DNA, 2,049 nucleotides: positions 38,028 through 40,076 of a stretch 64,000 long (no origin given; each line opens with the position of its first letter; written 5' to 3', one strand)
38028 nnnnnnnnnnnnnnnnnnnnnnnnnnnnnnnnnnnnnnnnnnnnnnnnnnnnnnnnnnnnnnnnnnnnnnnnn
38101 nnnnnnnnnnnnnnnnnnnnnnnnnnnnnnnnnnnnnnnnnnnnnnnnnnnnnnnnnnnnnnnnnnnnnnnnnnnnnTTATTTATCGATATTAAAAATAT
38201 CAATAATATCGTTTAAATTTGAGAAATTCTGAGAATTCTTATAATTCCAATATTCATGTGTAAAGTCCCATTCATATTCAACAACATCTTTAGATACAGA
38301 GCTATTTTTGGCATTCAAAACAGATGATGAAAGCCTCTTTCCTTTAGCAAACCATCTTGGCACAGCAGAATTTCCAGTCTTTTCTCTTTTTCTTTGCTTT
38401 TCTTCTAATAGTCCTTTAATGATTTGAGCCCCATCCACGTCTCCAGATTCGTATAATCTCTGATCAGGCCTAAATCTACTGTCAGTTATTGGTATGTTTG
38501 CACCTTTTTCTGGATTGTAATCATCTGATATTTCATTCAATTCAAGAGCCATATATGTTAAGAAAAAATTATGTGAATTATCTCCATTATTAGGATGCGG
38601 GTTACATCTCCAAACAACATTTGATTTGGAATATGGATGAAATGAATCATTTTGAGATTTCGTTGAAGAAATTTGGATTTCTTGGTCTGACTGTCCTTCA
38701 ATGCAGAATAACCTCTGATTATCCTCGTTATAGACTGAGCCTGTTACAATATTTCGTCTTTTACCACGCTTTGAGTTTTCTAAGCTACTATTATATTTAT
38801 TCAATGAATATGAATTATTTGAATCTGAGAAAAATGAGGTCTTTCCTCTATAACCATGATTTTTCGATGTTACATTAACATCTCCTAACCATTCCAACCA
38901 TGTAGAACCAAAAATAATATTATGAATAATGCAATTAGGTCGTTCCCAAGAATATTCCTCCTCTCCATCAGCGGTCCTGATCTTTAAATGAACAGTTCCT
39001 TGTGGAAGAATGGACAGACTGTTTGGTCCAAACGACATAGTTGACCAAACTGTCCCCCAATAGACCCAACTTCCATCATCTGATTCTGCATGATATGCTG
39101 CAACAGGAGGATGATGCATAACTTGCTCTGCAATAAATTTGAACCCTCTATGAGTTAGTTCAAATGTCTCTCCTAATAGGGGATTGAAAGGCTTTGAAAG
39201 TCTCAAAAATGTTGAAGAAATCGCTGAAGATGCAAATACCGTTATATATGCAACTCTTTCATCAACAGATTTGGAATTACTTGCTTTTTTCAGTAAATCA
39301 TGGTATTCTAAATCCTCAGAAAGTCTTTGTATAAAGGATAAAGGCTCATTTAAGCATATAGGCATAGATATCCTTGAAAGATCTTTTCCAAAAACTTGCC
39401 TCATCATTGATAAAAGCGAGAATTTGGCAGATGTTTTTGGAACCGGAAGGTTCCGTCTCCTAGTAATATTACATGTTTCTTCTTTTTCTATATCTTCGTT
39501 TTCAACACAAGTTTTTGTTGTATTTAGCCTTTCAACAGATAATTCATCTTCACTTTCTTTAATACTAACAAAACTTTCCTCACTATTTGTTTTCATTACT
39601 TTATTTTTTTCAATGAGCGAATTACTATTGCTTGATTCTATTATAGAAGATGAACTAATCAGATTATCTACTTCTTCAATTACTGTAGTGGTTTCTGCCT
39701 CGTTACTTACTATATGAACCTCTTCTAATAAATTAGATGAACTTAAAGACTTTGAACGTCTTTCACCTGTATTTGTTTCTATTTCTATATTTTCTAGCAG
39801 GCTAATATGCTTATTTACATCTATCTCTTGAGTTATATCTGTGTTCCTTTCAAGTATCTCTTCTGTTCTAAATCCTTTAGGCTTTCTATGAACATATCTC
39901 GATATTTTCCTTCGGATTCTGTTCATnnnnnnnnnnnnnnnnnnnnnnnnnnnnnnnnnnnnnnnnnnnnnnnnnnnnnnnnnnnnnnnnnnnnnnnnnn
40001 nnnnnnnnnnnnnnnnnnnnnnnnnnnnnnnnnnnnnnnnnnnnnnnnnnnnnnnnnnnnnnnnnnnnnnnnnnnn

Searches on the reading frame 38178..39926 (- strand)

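Call 42: search_protein_families(library=pfam, proteins=[window:38178-39926:-], max_evalue=0.001)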
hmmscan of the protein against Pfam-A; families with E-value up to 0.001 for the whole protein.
window:38178-39926:- (582 aa): 1 family
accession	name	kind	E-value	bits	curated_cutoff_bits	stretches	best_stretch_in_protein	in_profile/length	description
PF01237.23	Oxysterol_BP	-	7.6e-105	351.2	28.9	1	170-563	1-367/368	Oxysterol-binding protein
